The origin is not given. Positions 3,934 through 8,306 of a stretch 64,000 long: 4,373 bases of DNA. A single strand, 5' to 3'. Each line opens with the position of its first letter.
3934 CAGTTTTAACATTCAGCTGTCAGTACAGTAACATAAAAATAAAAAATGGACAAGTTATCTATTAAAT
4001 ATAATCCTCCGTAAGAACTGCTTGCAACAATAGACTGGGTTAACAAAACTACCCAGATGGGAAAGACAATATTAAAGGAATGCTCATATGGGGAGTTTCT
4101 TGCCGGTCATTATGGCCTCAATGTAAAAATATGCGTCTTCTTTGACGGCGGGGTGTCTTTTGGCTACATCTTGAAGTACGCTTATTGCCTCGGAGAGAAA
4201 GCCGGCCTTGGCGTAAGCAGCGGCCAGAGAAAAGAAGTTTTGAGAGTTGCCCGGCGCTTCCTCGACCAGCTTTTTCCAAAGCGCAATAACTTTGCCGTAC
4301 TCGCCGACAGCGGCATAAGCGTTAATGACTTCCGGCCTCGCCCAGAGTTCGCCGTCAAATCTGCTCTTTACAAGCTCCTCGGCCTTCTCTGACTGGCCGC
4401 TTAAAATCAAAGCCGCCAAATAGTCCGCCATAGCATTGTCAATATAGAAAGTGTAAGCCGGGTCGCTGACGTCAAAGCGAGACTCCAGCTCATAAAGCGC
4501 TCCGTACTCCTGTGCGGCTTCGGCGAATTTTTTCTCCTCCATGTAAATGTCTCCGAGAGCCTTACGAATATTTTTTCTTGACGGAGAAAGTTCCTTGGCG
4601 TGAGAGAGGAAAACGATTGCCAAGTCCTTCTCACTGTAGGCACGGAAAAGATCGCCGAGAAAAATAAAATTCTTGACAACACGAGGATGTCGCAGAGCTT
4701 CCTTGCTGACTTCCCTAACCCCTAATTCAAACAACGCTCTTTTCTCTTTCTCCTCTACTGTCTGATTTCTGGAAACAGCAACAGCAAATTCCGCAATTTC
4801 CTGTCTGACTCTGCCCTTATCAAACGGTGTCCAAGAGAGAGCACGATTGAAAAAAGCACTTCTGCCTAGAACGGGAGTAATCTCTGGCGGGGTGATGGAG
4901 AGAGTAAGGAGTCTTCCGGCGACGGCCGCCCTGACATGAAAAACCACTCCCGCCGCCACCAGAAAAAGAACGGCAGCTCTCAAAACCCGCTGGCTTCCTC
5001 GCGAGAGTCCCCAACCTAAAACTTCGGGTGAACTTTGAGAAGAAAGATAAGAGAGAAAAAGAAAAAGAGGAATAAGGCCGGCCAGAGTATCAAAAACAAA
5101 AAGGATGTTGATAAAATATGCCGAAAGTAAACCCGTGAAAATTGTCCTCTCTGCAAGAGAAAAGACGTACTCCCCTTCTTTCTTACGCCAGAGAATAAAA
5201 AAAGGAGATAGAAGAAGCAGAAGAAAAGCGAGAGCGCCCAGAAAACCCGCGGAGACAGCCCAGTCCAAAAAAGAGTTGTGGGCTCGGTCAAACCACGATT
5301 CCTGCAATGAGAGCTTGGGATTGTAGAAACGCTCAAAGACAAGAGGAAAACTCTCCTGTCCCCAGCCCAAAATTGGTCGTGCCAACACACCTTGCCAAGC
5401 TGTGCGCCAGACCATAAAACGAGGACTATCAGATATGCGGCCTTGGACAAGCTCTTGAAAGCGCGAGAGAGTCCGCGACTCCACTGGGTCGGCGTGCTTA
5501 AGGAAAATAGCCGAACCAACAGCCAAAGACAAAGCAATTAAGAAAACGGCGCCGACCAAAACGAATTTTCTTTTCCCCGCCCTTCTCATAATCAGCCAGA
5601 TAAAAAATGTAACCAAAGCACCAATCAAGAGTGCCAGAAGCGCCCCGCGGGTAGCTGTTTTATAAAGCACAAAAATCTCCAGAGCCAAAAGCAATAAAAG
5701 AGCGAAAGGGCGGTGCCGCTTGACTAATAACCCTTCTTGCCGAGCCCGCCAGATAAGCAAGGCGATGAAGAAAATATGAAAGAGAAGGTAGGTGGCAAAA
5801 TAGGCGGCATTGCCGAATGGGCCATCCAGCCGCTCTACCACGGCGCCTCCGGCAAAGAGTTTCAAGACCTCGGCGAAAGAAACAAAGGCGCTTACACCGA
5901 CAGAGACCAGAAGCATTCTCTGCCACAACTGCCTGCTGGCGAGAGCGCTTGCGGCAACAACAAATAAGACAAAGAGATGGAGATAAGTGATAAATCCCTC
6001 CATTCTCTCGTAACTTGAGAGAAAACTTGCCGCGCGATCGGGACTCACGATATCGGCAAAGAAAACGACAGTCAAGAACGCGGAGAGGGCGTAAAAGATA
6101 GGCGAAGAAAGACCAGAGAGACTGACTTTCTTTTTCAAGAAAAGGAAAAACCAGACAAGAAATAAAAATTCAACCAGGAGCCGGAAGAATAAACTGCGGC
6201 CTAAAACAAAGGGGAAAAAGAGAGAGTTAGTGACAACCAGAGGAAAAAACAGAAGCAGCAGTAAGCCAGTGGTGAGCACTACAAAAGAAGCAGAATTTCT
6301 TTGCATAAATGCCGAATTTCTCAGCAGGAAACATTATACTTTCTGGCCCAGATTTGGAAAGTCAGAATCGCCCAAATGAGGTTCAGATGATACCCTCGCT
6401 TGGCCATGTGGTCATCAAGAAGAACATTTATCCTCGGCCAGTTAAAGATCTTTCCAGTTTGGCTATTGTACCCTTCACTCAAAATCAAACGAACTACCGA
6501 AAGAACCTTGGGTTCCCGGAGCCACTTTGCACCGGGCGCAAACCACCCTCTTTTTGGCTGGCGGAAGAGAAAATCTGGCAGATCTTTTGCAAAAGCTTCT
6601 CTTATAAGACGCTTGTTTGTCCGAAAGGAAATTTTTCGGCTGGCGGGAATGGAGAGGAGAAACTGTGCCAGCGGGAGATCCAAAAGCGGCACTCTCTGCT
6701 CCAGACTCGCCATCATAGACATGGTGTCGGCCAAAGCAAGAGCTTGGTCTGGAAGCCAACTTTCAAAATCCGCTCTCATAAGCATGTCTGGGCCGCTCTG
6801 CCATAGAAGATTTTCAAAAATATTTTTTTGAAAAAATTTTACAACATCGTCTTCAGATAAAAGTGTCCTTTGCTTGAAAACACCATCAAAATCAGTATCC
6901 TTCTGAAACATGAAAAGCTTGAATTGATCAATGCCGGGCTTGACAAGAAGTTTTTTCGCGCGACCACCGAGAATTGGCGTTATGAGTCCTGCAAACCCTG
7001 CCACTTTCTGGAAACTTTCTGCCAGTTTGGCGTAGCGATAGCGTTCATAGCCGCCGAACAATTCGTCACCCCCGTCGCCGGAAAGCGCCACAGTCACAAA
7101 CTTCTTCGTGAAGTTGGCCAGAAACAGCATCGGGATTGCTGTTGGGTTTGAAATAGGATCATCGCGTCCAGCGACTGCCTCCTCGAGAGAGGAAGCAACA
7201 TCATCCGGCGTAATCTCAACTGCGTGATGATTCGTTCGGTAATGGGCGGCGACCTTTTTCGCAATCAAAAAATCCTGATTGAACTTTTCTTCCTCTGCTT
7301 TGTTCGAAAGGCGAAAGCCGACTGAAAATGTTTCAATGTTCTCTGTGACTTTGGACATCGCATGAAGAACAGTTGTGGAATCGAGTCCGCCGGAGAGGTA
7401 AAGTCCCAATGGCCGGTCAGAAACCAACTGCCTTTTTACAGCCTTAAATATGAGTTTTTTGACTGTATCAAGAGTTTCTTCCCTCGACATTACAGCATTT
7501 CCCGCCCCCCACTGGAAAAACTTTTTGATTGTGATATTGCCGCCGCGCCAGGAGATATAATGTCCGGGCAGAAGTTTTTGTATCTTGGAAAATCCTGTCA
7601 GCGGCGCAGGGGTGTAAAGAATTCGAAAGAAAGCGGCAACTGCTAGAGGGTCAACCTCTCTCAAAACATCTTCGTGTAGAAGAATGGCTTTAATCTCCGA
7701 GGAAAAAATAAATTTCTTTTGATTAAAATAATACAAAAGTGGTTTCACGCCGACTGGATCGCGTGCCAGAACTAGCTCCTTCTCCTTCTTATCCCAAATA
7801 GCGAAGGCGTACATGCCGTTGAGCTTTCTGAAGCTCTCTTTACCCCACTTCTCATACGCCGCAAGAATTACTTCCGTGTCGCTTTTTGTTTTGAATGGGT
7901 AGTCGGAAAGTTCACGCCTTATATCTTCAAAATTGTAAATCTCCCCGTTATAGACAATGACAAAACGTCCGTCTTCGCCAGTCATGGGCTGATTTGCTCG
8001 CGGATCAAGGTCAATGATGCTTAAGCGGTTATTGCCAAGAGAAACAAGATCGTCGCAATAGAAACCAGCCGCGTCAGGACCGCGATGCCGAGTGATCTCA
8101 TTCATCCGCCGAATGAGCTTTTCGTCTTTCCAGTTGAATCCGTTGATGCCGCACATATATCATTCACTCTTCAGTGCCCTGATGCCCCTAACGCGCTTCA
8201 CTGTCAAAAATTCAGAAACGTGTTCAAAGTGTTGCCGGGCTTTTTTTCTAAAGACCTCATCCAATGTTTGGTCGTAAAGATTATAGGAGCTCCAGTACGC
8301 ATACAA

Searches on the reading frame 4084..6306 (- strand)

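Call 79: search_protein_families(library=pfam, proteins=[window:4084-6306:-], max_evalue=0.00001)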
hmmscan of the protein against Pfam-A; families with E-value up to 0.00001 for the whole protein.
window:4084-6306:- (740 aa): 3 families
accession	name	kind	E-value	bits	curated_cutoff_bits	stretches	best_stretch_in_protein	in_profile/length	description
PF04932.20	Wzy_C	-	1.6e-20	73.9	31.7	1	206-362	2-149/149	O-Antigen ligase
PF14559.12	TPR_19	-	1.6e-06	28.8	25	0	666-719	3-56/68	Tetratricopeptide repeat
PF13428.12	TPR_14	-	1.8e-06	28.5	23.5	0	693-728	6-41/44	Tetratricopeptide repeat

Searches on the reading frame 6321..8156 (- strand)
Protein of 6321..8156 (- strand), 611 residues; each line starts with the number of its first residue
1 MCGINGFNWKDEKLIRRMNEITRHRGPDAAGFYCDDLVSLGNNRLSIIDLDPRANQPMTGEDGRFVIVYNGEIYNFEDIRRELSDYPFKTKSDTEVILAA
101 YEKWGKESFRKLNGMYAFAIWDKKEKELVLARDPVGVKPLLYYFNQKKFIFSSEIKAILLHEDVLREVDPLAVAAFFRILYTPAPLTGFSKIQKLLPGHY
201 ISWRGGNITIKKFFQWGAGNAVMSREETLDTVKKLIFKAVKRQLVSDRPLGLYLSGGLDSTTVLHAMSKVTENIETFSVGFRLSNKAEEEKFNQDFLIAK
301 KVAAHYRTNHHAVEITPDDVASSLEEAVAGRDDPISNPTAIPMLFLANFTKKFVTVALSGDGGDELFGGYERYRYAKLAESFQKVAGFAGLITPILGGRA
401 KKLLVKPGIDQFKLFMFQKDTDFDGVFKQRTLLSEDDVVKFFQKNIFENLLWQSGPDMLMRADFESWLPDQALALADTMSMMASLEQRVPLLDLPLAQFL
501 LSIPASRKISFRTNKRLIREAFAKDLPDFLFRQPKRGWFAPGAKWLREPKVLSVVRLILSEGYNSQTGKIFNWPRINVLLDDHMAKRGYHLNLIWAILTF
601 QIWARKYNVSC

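Call 79: search_protein_families(library=pfam, proteins=[window:6321-8156:-], max_evalue=0.00001)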
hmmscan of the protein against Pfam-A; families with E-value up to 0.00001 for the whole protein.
window:6321-8156:- (611 aa): 3 families
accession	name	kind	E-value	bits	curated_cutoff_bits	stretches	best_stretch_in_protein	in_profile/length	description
PF00733.27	Asn_synthase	-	8.9e-75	253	21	1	232-605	2-354/354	Asparagine synthase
PF13537.11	GATase_7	-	9.1e-45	152.1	25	1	43-159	2-122/123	Glutamine amidotransferase domain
PF13522.11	GATase_6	-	6.4e-43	146.3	27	1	27-154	1-130/130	Glutamine amidotransferase domain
